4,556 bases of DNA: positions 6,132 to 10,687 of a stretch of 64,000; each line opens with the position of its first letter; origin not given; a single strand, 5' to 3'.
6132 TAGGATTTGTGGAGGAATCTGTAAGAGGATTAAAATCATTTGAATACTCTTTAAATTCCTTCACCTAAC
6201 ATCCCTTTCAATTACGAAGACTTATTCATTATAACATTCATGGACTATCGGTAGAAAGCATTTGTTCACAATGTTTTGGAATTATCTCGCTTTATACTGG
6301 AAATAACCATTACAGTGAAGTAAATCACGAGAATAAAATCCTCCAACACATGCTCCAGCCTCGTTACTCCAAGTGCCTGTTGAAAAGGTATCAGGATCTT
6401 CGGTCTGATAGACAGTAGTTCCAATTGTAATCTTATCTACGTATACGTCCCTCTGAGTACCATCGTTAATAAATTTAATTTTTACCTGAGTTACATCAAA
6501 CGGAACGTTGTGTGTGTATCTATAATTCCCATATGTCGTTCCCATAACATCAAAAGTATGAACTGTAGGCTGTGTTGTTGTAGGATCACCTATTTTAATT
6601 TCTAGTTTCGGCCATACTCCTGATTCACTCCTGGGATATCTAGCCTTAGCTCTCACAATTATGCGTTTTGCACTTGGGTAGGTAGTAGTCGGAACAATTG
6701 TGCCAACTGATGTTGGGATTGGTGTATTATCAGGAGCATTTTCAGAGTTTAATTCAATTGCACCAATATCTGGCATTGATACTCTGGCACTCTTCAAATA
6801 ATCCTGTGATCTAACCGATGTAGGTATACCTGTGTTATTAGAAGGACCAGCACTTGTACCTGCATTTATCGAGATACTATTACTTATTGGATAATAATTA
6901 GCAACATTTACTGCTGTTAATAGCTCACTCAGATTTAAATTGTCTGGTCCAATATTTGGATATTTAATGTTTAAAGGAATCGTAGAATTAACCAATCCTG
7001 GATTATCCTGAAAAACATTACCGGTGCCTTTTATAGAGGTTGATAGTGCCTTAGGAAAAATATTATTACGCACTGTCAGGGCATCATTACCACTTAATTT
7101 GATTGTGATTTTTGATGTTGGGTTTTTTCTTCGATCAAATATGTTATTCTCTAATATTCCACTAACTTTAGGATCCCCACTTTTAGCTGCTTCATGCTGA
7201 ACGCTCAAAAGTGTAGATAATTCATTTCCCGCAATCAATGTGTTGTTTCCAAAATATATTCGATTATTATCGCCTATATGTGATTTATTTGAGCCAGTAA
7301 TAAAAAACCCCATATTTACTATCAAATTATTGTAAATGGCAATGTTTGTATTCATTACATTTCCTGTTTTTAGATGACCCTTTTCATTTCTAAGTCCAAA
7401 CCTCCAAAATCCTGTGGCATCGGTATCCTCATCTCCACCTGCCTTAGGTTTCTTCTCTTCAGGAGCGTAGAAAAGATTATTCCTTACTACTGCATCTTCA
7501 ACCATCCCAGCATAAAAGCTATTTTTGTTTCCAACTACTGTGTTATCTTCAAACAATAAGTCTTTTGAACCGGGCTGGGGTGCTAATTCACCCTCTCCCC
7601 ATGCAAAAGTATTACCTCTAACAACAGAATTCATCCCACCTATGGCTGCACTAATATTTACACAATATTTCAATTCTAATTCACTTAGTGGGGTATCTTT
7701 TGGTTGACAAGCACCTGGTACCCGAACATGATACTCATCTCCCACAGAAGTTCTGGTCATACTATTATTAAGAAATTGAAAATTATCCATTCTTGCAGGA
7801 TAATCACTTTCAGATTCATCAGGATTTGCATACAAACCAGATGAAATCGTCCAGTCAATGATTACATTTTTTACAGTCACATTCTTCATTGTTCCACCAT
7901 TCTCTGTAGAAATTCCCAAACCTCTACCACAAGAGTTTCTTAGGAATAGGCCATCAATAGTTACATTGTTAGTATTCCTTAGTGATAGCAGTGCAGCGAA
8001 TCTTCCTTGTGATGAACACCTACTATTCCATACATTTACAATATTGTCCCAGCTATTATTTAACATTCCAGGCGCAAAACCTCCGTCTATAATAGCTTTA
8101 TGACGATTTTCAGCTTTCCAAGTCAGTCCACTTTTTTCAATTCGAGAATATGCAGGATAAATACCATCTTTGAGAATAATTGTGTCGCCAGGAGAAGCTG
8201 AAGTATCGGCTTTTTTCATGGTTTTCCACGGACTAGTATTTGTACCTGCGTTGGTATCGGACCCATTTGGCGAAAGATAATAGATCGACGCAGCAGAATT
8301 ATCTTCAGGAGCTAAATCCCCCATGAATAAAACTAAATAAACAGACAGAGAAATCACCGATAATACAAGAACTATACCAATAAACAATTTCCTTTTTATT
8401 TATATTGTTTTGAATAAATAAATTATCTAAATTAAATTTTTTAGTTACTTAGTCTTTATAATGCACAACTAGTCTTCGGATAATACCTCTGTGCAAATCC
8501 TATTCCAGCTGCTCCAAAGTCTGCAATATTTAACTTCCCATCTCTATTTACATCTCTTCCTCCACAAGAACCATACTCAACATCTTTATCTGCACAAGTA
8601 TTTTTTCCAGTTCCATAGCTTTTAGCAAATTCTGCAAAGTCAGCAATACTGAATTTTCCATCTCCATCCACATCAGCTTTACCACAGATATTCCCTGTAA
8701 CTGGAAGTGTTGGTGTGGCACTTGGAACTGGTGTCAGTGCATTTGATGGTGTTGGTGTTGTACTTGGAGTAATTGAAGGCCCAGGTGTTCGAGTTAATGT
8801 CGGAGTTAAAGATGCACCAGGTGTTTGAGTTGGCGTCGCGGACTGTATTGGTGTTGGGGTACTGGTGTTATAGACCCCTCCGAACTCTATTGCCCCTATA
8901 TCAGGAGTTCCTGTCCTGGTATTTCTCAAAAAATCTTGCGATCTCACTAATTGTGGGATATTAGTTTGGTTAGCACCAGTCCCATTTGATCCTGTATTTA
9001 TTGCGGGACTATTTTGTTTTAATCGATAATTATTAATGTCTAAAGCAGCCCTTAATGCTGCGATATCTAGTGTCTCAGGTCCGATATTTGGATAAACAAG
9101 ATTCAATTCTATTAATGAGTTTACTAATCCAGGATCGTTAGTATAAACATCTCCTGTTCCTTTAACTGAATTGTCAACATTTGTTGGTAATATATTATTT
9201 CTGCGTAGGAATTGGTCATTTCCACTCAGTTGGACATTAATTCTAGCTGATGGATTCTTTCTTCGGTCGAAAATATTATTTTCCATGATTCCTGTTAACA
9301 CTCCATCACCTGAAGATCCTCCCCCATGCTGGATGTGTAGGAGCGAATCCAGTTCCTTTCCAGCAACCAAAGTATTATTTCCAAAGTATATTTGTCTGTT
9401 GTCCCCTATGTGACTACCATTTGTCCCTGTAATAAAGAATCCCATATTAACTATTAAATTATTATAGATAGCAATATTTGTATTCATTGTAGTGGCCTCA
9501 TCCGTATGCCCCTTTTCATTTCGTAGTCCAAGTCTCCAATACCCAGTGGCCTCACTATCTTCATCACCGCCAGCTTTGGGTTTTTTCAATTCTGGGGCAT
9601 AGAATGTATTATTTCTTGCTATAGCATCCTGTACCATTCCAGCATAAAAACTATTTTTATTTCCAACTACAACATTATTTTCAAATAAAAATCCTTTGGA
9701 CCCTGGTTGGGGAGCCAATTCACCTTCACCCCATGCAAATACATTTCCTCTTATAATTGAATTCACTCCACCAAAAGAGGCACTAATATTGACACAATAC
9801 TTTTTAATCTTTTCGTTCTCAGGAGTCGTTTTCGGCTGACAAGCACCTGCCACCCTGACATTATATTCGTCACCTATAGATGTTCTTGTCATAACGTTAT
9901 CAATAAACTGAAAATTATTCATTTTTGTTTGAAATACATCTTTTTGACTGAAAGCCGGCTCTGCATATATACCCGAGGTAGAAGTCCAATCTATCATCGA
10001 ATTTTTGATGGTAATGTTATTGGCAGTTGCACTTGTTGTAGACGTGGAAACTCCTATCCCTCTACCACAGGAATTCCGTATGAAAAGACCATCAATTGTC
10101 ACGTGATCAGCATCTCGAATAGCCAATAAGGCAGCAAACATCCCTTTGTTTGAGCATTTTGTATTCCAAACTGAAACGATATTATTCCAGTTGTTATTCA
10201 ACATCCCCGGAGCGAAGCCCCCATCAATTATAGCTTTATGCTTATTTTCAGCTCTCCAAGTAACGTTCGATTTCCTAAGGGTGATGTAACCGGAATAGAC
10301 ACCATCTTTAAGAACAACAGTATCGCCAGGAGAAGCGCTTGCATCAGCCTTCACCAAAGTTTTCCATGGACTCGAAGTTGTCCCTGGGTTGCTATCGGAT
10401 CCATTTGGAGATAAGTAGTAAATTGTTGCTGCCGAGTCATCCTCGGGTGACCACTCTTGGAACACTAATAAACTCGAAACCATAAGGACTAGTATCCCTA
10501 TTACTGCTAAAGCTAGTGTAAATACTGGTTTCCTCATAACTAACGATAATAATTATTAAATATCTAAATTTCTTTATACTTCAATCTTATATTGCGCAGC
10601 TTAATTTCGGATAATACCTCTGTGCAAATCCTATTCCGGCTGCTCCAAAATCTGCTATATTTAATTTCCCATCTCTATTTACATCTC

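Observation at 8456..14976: Shared C-terminal Cys-containing dockerin-like module on three secreted enzymes (two beta-helix lyase/hydrolase-like proteins and an S8 protease)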

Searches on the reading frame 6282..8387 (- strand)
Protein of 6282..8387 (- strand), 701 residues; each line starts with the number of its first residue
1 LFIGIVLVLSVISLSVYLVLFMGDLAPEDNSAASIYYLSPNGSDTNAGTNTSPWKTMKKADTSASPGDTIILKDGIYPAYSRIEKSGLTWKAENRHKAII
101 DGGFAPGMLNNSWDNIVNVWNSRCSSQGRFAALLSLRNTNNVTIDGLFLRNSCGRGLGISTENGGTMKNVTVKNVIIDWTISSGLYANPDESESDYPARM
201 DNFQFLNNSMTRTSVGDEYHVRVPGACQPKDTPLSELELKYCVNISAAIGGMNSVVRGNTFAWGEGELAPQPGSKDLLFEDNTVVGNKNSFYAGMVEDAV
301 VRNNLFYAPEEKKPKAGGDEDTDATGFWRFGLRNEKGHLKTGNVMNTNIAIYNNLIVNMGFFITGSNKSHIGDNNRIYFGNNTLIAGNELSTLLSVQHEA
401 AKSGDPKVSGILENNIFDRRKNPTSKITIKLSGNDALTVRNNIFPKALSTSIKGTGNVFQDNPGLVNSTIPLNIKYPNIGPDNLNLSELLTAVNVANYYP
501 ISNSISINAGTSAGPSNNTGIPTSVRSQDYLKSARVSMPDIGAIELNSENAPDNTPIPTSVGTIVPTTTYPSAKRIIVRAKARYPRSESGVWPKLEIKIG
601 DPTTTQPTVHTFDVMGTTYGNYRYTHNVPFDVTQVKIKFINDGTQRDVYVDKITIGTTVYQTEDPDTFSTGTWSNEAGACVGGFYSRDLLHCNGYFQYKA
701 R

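Call 3: search_protein_families(library=pfam, proteins=[window:6282-8387:-], max_evalue=1)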
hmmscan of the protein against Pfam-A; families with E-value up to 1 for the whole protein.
window:6282-8387:- (701 aa): 3 families
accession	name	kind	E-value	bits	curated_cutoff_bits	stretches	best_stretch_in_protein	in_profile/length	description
PF16841.11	CBM60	-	4.9e-10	40.2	28.2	1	590-669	12-90/91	Ca-dependent carbohydrate-binding module xylan-binding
PF22842.2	Pel9A-like_beta_helix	-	0.00077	19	25.2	1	32-77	7-52/370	Pel9A-like, right handed beta helix region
PF07602.17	DUF1565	-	0.0079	16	20.3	1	41-79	2-40/257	Protein of unknown function (DUF1565)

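Call 4: search_protein_families(library=ncbifam, proteins=[window:6282-8387:-], max_evalue=1)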
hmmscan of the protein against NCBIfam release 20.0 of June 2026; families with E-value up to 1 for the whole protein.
window:6282-8387:- (701 aa): 2 families
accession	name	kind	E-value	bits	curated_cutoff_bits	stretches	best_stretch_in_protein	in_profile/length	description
NF041899.1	pec_ly_PelN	equivalog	2e-11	43.4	740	1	18-79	13-71/437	pectate lyase PelN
NF047854.1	LIC10774_subfam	equivalog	0.00027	20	380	1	34-78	60-104/358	LIC10774/LIC10365 family surface protein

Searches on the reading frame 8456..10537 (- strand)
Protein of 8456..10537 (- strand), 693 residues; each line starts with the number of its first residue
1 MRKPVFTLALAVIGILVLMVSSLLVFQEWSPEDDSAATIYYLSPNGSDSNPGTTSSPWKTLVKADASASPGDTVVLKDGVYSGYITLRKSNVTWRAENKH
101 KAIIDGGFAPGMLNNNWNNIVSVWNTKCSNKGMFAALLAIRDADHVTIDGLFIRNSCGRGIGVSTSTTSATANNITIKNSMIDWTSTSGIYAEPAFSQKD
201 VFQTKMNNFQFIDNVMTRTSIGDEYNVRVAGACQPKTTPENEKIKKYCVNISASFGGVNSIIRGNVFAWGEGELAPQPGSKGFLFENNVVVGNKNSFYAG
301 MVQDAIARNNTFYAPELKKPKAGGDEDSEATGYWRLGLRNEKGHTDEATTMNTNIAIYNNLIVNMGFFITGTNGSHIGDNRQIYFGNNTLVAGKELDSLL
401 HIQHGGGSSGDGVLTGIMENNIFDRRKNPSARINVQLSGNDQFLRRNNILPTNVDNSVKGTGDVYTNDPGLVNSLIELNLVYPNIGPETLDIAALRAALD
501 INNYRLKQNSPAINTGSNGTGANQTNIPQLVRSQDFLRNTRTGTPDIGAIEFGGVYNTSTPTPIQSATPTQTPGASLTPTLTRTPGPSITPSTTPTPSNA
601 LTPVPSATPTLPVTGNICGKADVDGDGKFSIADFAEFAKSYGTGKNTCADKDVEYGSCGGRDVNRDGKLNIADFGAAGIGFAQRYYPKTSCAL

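Call 3: search_protein_families(library=pfam, proteins=[window:8456-10537:-], max_evalue=1)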
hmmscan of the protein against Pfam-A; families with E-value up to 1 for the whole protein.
window:8456-10537:- (693 aa): 7 families
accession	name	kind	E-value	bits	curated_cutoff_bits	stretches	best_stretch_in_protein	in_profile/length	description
PF22842.2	Pel9A-like_beta_helix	-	6.6e-07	29.1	25.2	1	36-82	7-53/370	Pel9A-like, right handed beta helix region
PF00036.39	EF-hand_1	-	0.00023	21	25.4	1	620-640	8-28/29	EF hand domain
PF07602.17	DUF1565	-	0.0013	18.5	20.3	1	45-247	2-193/257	Protein of unknown function (DUF1565)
PF00404.24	Dockerin_1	-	0.0019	18.8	22.9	0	620-636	35-51/57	Dockerin type I domain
PF13499.12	EF-hand_7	-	0.013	16.2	30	0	620-638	48-66/67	EF-hand domain pair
PF13405.12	EF-hand_6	-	0.025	14.7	25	0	620-642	8-30/30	EF-hand domain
PF13202.12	EF-hand_5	-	0.23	11.5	25.9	0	620-636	7-23/25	EF hand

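Call 4: search_protein_families(library=ncbifam, proteins=[window:8456-10537:-], max_evalue=1)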
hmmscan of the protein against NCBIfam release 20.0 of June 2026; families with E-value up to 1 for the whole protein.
window:8456-10537:- (693 aa): 5 families
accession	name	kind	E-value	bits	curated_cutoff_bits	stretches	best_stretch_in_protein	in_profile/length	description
NF041899.1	pec_ly_PelN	equivalog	1.2e-10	40.7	740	1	33-82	21-70/437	pectate lyase PelN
NF047854.1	LIC10774_subfam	equivalog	1.7e-05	23.9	380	1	37-83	59-105/358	LIC10774/LIC10365 family surface protein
NF041518.1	choice_anch_Q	domain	0.00012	22.2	25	1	502-552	15-57/58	choice-of-anchor Q domain-containing protein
NF041896.1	pecestase_PemA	equivalog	0.00019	20.4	700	1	49-130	33-113/365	pectinesterase PemA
NF041540.1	dockerin_GC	domain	0.021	15.2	29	1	618-674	1-56/67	GC-type dockerin domain-anchored protein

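Call 76: search_solved_structures(query=window:8700-10537:-, max_evalue=0.01)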
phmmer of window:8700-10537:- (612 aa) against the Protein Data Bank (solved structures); distinct sequences matched with E-value up to 0.01: 6.
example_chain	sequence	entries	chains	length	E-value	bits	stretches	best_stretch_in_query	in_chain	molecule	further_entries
5olq_A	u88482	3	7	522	1.2e-05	27.1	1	39-81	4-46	Rhamnogalacturonan lyase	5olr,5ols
3vst_A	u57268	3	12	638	0.00023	22.9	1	40-108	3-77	Xylosidase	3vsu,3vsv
1qjv_A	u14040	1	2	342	0.0014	20.3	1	52-124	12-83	PECTIN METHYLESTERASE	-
2nsp_A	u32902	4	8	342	0.0014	20.3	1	52-124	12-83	Pectinesterase A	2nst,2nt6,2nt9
2ntb_A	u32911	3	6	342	0.0014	20.3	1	52-124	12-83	Pectinesterase A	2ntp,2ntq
6qps_A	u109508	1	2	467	0.0057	18.2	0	64-107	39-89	Polysaccharide Lyase Family 6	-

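Call 84: list_cluster_members(proteins=[window:43086-43721:+, window:43101-43721:+, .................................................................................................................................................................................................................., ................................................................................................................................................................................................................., window:8456-10537:-, window:10587-12566:-, window:12649-14976:-, window:29785-30648:-])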
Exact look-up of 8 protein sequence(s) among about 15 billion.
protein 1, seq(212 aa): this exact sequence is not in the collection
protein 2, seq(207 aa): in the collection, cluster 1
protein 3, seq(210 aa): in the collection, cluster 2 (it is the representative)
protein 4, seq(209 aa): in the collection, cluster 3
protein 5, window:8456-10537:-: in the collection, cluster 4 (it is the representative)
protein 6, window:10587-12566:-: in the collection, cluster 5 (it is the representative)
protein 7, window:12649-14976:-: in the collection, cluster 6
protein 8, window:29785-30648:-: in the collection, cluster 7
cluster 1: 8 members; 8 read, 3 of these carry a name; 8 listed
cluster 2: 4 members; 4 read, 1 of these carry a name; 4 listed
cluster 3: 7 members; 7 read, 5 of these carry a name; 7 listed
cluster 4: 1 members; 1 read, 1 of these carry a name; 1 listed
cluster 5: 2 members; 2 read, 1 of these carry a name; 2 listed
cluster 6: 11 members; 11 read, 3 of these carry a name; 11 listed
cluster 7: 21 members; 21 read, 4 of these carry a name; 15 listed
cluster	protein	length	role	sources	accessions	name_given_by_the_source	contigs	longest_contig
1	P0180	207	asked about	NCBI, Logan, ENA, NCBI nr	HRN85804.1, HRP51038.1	MAG TPA: hypothetical protein PK863_00605 [Candidatus Dojkabacteria bacterium] | hypothetical protein [Candidatus Dojkabacteria bacterium]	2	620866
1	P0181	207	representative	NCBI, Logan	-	-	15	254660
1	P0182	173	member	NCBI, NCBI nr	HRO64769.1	MAG TPA: hypothetical protein PKU78_00950, partial [Candidatus Dojkabacteria bacterium] | hypothetical protein [Candidatus Dojkabacteria bacterium]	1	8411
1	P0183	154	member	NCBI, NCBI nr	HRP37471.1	MAG TPA: hypothetical protein PLS50_06720, partial [Candidatus Dojkabacteria bacterium] | hypothetical protein [Candidatus Dojkabacteria bacterium]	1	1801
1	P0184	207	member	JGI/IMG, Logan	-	-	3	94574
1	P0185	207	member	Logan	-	-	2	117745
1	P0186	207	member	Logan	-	-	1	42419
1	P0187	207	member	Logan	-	-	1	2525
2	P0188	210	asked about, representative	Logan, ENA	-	-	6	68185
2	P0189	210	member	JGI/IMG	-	hypothetical protein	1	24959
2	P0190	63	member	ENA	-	-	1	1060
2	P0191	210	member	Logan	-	-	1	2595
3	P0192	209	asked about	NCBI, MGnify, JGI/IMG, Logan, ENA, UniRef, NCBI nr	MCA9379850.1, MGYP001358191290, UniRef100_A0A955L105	hypothetical protein KC675_01585 [Candidatus Dojkabacteria bacterium] | CR=1 FL=1 | LPXTG cell wall anchor domain-containing protein n=1 Tax=Candidatus Dojkabacteria ...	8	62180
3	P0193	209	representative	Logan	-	-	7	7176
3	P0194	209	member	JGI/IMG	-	hypothetical protein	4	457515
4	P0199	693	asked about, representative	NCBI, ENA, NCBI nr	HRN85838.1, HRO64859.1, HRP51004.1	MAG TPA: hypothetical protein PKU78_01415 [Candidatus Dojkabacteria bacterium] | hypothetical protein [Candidatus Dojkabacteria bacterium]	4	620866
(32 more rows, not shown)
